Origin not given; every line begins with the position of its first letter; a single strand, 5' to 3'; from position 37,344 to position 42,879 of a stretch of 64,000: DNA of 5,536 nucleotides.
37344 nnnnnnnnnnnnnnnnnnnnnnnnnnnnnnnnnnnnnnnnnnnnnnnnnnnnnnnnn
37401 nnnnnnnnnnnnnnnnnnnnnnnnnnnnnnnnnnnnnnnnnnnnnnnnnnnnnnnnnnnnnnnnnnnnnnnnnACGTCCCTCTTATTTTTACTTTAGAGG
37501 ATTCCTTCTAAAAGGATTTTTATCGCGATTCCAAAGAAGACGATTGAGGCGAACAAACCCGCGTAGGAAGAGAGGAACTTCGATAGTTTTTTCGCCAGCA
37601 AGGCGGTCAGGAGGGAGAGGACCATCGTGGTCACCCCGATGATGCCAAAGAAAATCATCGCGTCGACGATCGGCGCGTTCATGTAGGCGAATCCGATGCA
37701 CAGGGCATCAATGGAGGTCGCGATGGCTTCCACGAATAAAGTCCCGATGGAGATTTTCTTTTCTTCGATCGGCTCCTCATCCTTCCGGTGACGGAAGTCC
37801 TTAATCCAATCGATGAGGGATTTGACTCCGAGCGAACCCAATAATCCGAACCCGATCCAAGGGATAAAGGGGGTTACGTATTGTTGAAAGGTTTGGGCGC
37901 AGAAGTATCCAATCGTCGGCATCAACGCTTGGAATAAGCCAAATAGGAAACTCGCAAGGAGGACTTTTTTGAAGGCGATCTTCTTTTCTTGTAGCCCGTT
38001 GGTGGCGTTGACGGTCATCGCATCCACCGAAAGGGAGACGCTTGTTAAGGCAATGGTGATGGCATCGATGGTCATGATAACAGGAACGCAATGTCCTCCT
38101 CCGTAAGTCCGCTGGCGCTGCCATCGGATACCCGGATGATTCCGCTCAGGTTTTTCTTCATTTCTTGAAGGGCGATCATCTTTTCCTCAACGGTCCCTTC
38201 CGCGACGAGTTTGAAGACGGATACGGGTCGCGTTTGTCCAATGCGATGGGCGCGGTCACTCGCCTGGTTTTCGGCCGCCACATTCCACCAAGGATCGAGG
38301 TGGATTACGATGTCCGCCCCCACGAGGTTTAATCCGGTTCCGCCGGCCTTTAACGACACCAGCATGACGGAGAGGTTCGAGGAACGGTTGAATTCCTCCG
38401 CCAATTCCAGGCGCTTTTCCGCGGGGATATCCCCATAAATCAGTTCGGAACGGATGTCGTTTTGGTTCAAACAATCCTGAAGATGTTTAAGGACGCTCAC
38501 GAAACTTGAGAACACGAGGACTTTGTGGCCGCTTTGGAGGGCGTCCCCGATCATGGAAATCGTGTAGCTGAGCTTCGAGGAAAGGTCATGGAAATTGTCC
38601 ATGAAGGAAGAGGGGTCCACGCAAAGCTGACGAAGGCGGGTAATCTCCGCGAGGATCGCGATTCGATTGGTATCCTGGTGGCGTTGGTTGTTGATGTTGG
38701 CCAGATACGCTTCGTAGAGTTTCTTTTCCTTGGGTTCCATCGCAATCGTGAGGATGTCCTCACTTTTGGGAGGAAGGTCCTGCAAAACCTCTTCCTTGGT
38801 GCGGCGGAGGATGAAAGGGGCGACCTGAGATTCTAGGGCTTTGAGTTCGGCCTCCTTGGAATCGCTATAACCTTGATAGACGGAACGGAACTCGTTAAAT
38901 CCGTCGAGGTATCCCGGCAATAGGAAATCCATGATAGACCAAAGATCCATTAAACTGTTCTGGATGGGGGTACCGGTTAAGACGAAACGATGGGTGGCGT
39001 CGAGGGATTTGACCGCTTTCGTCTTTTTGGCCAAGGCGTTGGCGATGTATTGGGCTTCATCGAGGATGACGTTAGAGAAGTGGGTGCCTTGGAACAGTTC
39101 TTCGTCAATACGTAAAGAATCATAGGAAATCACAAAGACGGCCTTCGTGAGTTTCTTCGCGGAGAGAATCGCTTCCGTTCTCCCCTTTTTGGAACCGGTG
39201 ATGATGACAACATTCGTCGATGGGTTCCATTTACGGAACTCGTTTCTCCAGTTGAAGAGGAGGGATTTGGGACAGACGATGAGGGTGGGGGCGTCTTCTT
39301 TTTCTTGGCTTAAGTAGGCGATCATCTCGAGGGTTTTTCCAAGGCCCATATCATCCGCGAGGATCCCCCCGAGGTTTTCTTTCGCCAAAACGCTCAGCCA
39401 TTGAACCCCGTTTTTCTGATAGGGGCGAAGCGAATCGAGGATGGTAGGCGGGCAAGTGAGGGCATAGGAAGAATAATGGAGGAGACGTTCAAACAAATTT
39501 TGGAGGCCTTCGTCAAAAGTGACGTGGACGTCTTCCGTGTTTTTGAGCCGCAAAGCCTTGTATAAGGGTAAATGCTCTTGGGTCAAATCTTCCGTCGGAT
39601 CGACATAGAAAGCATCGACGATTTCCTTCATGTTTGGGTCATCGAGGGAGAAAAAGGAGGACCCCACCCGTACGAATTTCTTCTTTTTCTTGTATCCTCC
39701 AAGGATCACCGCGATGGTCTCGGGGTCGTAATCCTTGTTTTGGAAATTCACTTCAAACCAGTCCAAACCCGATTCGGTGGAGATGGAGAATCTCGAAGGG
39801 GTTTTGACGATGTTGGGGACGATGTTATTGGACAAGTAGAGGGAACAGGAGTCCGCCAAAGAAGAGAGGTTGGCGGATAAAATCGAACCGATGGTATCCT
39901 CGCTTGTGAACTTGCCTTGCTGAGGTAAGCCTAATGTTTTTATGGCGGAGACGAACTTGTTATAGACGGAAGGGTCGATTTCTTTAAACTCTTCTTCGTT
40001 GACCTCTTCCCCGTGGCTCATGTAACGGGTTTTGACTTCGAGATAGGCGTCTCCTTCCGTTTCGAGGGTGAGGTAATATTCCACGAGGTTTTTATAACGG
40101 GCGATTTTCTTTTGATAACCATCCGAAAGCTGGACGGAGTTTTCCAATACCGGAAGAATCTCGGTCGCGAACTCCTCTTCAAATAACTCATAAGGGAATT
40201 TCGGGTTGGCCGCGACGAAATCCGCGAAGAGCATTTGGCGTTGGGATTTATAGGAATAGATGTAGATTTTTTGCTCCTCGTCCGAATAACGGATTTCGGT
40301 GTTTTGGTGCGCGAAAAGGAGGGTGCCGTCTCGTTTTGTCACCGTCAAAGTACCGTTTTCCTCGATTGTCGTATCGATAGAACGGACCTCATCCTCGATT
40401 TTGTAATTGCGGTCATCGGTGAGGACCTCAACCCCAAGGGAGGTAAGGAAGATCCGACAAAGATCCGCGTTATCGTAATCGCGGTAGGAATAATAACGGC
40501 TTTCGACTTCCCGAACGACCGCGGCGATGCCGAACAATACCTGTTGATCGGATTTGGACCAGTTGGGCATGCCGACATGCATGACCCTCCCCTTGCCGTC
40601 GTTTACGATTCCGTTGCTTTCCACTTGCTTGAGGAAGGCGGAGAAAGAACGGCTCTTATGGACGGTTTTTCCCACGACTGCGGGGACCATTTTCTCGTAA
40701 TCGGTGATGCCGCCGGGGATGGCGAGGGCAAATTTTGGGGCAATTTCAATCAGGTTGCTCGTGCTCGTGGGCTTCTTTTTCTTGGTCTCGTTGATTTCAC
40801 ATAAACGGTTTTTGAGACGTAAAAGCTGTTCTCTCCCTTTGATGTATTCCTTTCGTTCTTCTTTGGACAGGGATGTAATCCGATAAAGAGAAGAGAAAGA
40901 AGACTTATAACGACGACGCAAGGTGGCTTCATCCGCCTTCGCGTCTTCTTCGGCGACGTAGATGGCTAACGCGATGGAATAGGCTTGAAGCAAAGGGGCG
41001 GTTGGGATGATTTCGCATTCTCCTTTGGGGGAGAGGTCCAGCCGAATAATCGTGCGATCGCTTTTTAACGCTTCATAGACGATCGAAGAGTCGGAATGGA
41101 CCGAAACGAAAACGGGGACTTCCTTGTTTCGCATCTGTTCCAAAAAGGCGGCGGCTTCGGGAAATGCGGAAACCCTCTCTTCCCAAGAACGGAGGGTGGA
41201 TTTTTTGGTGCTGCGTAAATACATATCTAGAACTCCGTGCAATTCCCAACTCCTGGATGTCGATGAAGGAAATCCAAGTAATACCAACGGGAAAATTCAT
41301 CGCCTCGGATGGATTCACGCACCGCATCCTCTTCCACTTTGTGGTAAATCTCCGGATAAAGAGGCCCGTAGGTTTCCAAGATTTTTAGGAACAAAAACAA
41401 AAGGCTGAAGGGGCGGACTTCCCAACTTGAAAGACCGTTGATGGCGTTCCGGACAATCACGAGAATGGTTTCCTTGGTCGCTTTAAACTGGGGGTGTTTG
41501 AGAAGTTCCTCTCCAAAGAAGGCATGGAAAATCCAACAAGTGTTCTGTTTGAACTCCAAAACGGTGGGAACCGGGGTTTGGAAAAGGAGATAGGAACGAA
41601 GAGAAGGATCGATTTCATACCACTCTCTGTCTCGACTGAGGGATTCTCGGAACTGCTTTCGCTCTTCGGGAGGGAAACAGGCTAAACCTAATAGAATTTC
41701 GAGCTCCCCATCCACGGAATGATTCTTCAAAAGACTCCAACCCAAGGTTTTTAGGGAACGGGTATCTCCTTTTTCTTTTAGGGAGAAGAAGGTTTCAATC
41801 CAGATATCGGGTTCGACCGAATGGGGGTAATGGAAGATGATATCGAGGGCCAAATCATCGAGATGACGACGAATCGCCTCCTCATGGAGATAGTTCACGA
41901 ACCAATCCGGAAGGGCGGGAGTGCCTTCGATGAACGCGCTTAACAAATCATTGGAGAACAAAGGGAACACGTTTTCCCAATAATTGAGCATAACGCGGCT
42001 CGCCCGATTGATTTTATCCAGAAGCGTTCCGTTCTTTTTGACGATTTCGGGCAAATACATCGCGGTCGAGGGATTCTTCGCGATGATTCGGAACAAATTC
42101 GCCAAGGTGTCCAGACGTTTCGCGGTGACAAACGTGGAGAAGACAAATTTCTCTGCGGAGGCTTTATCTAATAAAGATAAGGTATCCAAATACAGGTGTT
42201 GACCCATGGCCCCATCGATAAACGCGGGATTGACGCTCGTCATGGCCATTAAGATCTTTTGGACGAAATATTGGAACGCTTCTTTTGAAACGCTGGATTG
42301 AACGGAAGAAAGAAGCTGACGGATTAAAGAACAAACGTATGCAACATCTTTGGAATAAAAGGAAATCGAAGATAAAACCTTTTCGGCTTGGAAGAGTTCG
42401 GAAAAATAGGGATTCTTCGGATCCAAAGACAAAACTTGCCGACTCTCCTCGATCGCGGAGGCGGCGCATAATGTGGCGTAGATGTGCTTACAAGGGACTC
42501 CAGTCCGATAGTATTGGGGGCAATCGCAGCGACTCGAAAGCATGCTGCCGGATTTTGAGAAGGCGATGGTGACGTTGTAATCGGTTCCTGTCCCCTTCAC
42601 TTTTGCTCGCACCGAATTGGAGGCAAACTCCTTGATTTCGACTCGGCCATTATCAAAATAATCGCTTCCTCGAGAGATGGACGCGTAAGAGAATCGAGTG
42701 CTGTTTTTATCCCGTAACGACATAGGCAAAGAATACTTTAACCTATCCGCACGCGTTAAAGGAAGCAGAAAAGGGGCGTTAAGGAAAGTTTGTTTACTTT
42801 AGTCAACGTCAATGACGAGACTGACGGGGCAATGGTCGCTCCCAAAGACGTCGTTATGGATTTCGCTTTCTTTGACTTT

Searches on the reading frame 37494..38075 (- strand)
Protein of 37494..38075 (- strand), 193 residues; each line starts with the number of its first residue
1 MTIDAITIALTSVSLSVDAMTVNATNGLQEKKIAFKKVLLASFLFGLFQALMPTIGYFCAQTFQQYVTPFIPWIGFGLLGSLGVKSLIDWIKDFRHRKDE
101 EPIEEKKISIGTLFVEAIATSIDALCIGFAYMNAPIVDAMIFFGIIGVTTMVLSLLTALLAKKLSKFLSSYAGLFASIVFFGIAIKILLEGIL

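Call 20: search_protein_families(library=pfam, proteins=[window:37494-38075:-], max_evalue=0.0001)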
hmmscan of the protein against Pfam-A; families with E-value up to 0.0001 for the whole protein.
window:37494-38075:- (193 aa): 1 family
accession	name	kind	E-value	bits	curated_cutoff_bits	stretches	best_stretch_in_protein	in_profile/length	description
PF02659.21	Mntp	-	2.4e-31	109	24.4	1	33-188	2-152/152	Putative manganese efflux pump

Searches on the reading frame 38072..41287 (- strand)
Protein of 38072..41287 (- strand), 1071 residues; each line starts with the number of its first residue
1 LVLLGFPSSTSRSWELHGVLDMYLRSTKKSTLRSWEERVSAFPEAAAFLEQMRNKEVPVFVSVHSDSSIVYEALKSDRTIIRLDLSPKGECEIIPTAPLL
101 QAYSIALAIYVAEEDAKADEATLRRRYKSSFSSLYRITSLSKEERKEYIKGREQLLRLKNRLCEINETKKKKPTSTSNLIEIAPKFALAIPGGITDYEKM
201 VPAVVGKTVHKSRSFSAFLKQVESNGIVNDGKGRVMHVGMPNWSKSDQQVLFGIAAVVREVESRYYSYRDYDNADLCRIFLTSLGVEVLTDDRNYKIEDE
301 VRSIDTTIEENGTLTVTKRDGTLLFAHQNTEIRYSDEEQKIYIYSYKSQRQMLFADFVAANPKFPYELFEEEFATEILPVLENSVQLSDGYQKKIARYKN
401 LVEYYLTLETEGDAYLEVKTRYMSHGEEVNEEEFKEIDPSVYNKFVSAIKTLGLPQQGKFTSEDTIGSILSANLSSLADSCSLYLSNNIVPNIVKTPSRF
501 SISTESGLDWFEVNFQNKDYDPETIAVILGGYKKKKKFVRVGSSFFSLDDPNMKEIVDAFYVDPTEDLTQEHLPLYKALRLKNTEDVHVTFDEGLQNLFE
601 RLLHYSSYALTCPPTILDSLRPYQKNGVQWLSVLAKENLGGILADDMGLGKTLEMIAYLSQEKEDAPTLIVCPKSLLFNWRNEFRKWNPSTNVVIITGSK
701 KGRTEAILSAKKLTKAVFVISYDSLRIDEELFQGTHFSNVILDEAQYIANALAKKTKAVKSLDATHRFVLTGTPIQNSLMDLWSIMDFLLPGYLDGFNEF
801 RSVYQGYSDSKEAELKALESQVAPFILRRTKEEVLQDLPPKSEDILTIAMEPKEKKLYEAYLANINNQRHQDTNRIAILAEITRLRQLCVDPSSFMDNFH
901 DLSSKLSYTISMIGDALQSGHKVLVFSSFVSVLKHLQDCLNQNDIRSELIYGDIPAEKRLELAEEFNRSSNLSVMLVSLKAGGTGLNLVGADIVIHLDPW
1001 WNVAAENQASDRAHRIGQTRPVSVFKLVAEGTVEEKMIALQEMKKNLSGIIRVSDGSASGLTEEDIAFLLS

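Call 20: search_protein_families(library=pfam, proteins=[window:38072-41287:-], max_evalue=0.0001)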
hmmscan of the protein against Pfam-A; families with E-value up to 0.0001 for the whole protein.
window:38072-41287:- (1071 aa): 5 families
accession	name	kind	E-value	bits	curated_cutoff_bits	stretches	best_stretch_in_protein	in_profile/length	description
PF00176.29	SNF2-rel_dom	-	1.1e-69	235.2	24.9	1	623-893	1-289/290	SNF2-related domain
PF00271.37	Helicase_C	-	6.5e-23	81.5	23.5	1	910-1017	7-110/110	Helicase conserved C-terminal domain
PF08455.15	SNF2_assoc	-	2e-19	70.2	27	1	295-606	35-366/373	Bacterial SNF2 helicase associated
PF04851.21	ResIII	-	7.9e-12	45.8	22.5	1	619-775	3-163/164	Type III restriction enzyme, res subunit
PF16203.11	ERCC3_RAD25_C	-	3.6e-05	23.6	27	1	918-1016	58-148/248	ERCC3/RAD25/XPB C-terminal helicase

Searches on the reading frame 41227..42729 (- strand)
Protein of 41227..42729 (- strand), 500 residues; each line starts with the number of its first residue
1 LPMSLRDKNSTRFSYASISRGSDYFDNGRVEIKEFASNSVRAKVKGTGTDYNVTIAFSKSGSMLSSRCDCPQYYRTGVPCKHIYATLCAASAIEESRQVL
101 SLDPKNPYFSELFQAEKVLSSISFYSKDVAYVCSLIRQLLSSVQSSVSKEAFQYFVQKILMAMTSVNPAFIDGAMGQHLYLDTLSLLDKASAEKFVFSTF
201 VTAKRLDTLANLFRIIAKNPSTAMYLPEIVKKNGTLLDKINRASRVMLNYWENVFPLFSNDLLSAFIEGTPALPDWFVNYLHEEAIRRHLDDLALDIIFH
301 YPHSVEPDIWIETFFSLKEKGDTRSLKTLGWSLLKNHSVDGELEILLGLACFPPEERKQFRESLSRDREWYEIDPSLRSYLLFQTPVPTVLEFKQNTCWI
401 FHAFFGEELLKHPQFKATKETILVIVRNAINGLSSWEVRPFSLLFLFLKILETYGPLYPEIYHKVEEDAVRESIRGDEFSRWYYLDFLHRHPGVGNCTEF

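Call 21: search_protein_families(library=pfam, proteins=[window:41227-42729:-], max_evalue=0.0001)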
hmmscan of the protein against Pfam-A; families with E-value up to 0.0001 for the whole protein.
window:41227-42729:- (500 aa): 1 family
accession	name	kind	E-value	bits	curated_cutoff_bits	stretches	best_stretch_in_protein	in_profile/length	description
PF04434.22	SWIM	-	9.5e-05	22.3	19.6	0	51-87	1-34/38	SWIM zinc finger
